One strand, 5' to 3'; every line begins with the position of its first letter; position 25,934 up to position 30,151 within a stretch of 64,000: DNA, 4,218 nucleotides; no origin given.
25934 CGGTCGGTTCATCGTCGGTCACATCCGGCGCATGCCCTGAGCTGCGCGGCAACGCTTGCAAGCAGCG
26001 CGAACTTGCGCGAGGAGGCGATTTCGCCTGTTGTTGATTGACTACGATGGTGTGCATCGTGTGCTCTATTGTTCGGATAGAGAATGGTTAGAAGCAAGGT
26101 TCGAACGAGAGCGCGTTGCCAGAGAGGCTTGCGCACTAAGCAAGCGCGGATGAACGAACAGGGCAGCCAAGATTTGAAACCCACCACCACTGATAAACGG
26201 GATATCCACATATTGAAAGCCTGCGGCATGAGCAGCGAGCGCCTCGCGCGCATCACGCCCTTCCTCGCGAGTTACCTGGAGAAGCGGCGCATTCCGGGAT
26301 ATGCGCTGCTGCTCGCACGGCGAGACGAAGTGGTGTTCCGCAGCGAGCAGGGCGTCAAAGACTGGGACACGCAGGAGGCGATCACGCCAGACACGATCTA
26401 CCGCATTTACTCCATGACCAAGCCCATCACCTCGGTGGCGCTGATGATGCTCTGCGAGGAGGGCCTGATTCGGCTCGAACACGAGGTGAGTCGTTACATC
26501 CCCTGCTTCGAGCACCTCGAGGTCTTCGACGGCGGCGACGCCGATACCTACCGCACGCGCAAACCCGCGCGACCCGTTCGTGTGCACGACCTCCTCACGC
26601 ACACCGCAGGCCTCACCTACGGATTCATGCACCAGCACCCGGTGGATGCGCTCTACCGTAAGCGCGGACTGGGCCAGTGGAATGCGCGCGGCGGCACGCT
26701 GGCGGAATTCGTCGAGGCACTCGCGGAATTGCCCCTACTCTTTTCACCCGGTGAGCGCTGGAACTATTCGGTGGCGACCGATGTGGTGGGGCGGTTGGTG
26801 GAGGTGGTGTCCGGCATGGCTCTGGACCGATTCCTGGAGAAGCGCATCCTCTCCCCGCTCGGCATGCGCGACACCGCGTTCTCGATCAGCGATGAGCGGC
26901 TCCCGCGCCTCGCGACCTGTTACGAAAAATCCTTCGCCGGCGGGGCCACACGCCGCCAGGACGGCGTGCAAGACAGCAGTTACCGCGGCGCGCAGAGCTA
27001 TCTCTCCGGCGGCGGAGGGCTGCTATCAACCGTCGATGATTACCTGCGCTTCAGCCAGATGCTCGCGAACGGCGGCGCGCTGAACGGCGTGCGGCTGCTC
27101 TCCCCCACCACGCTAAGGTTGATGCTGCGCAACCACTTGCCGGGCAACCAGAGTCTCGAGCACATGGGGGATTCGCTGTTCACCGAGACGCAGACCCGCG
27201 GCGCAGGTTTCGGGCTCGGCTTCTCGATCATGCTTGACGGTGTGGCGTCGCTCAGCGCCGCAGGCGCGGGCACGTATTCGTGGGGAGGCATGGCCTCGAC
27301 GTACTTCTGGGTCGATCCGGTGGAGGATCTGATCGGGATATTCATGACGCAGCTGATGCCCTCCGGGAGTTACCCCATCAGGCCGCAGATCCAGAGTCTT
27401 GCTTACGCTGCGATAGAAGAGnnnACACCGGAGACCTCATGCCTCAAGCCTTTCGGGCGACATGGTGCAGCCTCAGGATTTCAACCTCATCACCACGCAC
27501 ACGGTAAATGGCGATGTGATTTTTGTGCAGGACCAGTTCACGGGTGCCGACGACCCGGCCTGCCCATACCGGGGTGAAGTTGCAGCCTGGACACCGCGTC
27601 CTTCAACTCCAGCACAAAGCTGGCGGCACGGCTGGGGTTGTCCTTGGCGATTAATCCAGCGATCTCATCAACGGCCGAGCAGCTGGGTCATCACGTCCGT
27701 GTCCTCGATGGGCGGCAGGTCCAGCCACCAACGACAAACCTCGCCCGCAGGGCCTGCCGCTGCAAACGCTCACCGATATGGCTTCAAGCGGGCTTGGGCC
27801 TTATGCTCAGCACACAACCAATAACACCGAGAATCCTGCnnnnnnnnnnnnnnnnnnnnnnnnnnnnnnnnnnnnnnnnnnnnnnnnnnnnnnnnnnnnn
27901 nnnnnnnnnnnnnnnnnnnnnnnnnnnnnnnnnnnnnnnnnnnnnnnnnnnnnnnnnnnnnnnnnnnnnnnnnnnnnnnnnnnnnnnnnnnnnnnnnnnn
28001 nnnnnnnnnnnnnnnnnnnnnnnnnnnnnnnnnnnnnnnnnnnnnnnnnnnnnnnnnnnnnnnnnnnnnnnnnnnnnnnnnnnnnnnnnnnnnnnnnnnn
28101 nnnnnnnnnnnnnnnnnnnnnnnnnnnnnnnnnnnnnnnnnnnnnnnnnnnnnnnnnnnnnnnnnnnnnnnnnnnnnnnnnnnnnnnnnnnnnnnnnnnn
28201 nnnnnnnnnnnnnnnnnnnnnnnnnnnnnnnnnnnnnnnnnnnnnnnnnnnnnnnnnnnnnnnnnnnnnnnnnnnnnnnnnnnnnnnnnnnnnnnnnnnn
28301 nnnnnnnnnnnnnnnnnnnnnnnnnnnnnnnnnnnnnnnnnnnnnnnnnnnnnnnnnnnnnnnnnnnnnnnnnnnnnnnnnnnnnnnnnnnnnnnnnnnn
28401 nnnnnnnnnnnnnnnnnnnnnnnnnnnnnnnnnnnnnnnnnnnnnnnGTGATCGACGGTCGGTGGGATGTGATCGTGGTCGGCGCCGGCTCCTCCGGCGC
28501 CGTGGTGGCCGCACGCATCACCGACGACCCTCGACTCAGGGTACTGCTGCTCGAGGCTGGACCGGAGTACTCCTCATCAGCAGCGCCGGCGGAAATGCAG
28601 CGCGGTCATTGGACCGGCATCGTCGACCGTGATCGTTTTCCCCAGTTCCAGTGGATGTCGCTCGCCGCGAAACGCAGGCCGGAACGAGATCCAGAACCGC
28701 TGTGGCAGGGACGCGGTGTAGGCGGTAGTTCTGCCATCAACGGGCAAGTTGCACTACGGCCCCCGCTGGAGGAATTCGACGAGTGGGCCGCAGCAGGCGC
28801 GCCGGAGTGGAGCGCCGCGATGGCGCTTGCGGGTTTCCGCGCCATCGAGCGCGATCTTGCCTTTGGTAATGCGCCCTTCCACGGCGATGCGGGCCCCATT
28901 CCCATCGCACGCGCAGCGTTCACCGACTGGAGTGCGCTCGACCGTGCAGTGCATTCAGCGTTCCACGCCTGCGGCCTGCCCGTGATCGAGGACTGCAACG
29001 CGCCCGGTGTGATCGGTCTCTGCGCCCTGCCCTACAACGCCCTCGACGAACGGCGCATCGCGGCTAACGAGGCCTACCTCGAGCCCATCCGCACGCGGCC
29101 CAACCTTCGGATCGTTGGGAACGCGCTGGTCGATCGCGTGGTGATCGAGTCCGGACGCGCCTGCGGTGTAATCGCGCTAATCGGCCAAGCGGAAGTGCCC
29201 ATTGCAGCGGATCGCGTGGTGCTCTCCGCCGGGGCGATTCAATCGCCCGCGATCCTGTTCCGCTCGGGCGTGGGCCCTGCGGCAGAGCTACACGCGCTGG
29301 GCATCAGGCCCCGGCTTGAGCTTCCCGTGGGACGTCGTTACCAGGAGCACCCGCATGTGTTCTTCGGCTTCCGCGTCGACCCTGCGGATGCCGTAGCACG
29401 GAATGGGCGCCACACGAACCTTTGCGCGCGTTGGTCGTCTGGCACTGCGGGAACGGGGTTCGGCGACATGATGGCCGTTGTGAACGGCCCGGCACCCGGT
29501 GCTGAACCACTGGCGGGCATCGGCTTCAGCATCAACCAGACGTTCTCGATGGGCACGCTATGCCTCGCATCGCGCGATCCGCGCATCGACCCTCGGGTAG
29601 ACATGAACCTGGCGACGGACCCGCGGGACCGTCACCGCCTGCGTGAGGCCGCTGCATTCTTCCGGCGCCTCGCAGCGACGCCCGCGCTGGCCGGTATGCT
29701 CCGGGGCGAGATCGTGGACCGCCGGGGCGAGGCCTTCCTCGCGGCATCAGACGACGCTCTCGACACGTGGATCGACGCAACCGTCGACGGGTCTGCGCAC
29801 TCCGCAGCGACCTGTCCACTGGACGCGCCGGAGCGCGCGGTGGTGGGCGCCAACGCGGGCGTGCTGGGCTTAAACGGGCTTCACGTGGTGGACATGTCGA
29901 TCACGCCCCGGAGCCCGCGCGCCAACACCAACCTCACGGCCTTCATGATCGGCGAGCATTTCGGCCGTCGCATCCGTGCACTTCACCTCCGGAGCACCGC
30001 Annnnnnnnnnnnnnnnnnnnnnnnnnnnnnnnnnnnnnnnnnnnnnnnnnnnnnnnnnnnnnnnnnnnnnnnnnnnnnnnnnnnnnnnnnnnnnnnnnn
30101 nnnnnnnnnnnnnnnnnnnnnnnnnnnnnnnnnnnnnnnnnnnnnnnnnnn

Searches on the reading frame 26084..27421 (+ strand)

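Call 49: search_protein_families(library=pfam, proteins=[window:26084-27421:+], max_evalue=0.00001)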
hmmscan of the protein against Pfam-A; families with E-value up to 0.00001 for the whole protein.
window:26084-27421:+ (446 aa): 1 family
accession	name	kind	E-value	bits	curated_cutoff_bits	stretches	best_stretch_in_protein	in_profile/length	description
PF00144.29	Beta-lactamase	-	2.5e-68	231.1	27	1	62-431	6-318/329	Beta-lactamase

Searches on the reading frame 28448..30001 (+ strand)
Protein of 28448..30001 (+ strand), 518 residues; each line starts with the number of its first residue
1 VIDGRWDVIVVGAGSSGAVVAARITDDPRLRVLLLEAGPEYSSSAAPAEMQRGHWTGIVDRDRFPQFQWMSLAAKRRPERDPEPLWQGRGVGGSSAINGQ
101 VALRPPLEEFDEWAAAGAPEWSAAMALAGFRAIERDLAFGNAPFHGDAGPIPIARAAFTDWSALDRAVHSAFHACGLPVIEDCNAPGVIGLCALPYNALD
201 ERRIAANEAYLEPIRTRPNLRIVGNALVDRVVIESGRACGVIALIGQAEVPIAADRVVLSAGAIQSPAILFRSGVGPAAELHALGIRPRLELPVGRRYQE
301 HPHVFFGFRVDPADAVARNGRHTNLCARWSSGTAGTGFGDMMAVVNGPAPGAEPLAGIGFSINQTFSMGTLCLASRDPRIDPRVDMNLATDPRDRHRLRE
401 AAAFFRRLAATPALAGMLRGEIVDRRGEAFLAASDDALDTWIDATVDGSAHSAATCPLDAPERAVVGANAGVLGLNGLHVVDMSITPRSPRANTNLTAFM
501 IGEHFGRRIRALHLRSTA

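Call 50: search_protein_families(library=pfam, proteins=[window:28448-30001:+], max_evalue=0.00001)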
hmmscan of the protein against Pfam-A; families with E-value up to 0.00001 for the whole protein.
window:28448-30001:+ (518 aa): 3 families
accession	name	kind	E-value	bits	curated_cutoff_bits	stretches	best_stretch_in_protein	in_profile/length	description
PF00732.25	GMC_oxred_N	-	3.3e-34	119.1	23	1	7-302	2-217/218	GMC oxidoreductase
PF05199.19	GMC_oxred_C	-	5.8e-23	82.4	24.6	1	367-502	3-139/139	GMC oxidoreductase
PF00890.30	FAD_binding_2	-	6.8e-07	29.3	20.4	0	7-46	1-39/414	FAD binding domain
